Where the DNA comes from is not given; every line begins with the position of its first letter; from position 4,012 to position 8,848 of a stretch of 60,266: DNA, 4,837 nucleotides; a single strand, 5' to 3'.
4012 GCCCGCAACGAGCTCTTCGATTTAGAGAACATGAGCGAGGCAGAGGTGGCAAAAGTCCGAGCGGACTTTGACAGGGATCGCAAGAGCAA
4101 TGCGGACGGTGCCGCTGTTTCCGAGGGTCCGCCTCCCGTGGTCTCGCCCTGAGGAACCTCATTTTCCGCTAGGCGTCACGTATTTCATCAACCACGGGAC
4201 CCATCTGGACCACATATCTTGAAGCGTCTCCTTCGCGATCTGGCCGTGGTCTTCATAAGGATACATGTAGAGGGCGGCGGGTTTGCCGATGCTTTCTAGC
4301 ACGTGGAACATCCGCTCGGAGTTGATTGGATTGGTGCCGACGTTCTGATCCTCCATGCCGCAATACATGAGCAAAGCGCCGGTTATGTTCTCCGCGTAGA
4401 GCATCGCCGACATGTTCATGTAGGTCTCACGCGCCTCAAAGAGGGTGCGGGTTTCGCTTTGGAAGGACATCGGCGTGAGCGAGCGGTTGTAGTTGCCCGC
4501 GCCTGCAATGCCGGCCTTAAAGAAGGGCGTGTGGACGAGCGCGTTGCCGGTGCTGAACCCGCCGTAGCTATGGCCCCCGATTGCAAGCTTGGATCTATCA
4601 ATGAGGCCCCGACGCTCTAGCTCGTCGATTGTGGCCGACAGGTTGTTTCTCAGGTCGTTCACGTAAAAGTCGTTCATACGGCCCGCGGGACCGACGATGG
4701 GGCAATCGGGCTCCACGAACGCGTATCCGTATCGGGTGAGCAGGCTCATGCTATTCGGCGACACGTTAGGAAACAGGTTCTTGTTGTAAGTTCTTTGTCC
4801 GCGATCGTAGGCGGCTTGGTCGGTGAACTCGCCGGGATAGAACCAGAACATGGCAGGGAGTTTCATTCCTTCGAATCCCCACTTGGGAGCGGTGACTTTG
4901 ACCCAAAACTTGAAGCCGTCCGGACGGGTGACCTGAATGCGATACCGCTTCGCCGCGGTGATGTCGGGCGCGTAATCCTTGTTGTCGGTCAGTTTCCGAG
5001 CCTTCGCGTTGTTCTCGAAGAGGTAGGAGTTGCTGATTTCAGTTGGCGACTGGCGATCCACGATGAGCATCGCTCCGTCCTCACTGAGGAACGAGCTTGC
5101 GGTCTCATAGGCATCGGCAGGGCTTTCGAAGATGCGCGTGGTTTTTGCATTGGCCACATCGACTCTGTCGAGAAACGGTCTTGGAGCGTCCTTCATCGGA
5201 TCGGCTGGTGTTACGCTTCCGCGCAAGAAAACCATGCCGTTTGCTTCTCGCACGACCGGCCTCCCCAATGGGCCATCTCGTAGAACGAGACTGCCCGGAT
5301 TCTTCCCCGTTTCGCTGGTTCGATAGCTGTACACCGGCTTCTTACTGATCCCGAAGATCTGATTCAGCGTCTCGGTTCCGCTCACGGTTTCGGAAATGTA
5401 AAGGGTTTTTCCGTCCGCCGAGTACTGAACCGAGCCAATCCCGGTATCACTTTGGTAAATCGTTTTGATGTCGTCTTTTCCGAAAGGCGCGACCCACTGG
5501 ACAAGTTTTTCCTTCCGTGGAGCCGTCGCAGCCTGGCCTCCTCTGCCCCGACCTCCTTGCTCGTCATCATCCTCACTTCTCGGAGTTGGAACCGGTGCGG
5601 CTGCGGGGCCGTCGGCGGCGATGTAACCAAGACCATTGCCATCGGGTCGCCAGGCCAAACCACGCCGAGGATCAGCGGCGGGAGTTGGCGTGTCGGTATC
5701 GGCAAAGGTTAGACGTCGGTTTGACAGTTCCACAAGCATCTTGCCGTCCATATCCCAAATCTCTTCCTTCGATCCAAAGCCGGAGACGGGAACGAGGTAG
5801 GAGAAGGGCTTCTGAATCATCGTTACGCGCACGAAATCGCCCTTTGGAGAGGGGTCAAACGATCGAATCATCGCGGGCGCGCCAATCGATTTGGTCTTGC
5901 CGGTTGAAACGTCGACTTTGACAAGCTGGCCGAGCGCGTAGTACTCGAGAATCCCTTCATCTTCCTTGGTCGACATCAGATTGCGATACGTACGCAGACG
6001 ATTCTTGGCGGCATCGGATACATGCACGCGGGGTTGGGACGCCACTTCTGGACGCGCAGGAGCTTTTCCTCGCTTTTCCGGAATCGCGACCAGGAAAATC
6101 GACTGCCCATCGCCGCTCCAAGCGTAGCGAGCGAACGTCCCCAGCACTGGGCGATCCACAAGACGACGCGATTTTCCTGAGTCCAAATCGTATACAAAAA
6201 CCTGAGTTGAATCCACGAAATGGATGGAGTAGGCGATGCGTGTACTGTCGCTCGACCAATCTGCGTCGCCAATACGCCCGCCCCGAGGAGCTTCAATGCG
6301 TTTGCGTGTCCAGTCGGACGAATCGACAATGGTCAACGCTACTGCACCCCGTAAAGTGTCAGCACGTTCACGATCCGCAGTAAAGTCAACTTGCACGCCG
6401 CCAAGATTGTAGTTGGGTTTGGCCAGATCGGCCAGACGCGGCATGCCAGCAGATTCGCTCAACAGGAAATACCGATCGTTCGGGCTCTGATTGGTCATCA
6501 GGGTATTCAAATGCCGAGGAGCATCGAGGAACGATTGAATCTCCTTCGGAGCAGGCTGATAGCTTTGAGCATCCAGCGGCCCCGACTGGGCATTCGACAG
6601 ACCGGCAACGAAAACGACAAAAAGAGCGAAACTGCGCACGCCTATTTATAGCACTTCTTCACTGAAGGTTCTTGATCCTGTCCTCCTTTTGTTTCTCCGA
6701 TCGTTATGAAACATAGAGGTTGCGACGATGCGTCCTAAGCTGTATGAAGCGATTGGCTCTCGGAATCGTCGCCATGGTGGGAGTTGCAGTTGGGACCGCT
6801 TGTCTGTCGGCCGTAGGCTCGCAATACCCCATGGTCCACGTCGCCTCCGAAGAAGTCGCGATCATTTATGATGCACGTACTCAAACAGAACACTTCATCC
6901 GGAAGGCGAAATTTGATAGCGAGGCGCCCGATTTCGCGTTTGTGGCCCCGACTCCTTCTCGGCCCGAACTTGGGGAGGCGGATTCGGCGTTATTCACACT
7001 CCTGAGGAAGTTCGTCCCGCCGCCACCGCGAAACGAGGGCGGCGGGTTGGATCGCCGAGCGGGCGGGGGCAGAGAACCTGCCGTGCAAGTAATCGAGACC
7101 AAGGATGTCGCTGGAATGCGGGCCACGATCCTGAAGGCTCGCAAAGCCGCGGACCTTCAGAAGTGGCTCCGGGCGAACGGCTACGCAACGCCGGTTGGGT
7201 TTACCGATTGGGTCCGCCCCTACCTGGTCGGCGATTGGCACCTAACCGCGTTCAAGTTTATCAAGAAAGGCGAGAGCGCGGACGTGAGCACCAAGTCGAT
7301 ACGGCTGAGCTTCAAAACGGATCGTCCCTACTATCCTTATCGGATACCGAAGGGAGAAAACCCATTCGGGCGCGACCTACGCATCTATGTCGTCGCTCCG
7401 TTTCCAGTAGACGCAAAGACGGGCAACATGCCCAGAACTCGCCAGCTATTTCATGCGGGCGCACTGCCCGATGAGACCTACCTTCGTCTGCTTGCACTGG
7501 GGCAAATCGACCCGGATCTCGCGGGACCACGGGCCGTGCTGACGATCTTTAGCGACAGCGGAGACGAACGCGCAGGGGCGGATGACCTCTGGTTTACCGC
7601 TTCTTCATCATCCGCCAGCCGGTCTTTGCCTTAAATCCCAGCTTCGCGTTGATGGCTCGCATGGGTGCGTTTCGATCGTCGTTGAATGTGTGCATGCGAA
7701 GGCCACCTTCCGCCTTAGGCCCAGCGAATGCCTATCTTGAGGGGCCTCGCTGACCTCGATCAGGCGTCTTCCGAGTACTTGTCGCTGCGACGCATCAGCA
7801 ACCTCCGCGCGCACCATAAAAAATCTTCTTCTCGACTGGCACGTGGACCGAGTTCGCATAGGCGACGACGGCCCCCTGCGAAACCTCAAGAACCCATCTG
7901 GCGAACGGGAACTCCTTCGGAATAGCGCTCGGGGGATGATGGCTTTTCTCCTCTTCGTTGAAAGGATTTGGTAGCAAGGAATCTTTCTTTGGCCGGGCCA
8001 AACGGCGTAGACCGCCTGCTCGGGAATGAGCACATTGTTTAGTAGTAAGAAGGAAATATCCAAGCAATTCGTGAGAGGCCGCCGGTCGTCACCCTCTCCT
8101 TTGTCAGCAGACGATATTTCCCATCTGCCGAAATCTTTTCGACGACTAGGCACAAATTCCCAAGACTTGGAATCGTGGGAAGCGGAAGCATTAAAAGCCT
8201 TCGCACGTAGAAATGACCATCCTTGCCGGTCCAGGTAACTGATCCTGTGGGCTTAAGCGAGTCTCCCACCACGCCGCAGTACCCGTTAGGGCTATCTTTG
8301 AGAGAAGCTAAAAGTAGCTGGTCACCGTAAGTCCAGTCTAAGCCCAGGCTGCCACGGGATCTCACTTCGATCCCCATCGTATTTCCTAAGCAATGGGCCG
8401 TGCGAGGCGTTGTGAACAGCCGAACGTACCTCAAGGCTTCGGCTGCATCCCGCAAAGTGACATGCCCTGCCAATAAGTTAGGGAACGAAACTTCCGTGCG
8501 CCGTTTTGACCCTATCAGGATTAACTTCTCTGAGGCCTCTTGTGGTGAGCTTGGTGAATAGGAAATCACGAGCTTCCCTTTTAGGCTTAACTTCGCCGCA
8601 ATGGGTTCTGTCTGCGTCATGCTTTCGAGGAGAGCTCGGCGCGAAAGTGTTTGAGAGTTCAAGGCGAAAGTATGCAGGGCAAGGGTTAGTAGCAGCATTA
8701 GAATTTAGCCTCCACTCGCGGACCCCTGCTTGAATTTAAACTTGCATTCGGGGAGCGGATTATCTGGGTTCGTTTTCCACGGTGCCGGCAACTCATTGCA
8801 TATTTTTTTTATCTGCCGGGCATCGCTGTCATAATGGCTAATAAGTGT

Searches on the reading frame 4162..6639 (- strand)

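Call 64: search_protein_families(library=pfam, proteins=[window:4162-6639:-], max_evalue=0.001)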
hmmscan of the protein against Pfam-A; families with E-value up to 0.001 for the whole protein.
window:4162-6639:- (826 aa): 1 family
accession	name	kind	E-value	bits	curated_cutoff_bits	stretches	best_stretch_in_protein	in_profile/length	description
PF00326.27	Peptidase_S9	-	7.5e-21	75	22.6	1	666-820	47-209/213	Prolyl oligopeptidase family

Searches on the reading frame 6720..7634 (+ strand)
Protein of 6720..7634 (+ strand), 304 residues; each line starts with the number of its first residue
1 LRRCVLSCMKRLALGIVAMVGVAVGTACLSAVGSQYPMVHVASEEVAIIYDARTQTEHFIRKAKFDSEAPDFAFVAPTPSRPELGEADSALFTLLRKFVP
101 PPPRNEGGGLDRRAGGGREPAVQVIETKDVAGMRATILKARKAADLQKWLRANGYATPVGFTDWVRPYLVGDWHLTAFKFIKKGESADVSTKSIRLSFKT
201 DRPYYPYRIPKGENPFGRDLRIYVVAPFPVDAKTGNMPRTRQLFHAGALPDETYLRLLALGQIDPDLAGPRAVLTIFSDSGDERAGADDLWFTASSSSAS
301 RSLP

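Call 4: search_protein_families(library=pfam, proteins=[window:6720-7634:+], max_evalue=1)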
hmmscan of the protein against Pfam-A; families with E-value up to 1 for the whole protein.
window:6720-7634:+ (304 aa): 2 families
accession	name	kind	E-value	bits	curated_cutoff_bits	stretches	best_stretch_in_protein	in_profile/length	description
PF10092.14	DUF2330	-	1.4e-19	70.8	24.7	1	23-233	2-221/279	Uncharacterized protein conserved in bacteria (DUF2330)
PF23494.1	bPH_10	-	0.17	11.7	27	1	6-56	51-101/151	YqeB-like bacterial PH domain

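Call 5: search_protein_families(library=ncbifam, proteins=[window:6720-7634:+], max_evalue=1)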
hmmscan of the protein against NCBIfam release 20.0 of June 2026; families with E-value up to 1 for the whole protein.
window:6720-7634:+ (304 aa): 0 families

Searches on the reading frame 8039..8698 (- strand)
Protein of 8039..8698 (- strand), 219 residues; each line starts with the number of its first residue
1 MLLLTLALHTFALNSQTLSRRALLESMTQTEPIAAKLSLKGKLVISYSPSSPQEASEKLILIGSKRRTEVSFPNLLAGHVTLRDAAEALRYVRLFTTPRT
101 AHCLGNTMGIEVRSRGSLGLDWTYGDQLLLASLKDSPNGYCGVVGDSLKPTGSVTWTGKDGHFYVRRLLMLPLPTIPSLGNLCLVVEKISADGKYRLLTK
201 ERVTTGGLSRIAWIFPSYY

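Call 4: search_protein_families(library=pfam, proteins=[window:8039-8698:-], max_evalue=1)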
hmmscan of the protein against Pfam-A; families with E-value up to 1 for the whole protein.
window:8039-8698:- (219 aa): 0 families

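Call 5: search_protein_families(library=ncbifam, proteins=[window:8039-8698:-], max_evalue=1)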
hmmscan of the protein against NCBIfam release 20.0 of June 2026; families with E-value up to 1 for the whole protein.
window:8039-8698:- (219 aa): 1 family
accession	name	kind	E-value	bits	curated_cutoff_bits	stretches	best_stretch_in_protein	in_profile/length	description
NF009102.0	PRK12446.1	equivalog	0.16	10.8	339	0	27-78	122-175/352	undecaprenyldiphospho-muramoylpentapeptide beta-N-acetylglucosaminyltransferase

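Call 12: search_protein_families(library=padloc, proteins=[window:8042-8698:-], max_evalue=1)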
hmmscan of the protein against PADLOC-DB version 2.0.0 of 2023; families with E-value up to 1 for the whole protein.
window:8042-8698:- (219 aa): 0 families

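Call 18: find_homologous_proteins(query=window:8042-8698:-, max_evalue=0.01)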
Query window:8042-8698:- (219 aa): 1 proteins with E <= 0.01 among 1127 candidates.
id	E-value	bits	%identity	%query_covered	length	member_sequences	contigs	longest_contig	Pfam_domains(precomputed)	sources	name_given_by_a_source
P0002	1.7e-139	480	100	100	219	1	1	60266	-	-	-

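Call 82: predict_structure(protein=window:8042-8698:-)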
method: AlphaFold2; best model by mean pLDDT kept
length: 219 residues; sequences in the alignment: 1
mean_pLDDT: 36.5   pTM: 0.25
mean pLDDT of the five models: 36.5, 32.9, 30.2, 28.2, 28.0
residues with pLDDT >= 90: 0; 70-90: 16; 50-70: 9; < 50: 194
segments of 3 or more residues with pLDDT < 50: 23-190, 193-196, 198-219
pLDDT, mean of each block of 10 residues (from residue 1): 84 76 42 22 33 38 32 34 29 25 25 22 23 24 25 38 42 34 46 48 35 24
secondary structure, 60 per line:
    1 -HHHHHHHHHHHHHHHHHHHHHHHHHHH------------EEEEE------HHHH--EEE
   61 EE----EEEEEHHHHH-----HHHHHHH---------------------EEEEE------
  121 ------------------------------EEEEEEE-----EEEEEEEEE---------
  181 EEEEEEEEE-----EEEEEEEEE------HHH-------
elements in order: H2-28 E41-45 H52-55 E58-62 E67-71 H72-76 H82-88 E110-114 E151-157 E163-171 E181-189 E195-203
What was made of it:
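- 8039..8698 (-): Conserved partner gene of 219 aa, the candidate exported immunity protein. It lies 6 nt after the toxin stop, with a GGAGG inside the toxin's last codons. The N-terminus is hydrophobic, and an N-terminal helix is predicted (call 82).
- The single-sequence model of the partner protein was useless (pLDDT 36.5, call 82).
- Tried and rejected: The single-sequence model was unusable (pLDDT 36.5, call 82), so the third fold search was not spent.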
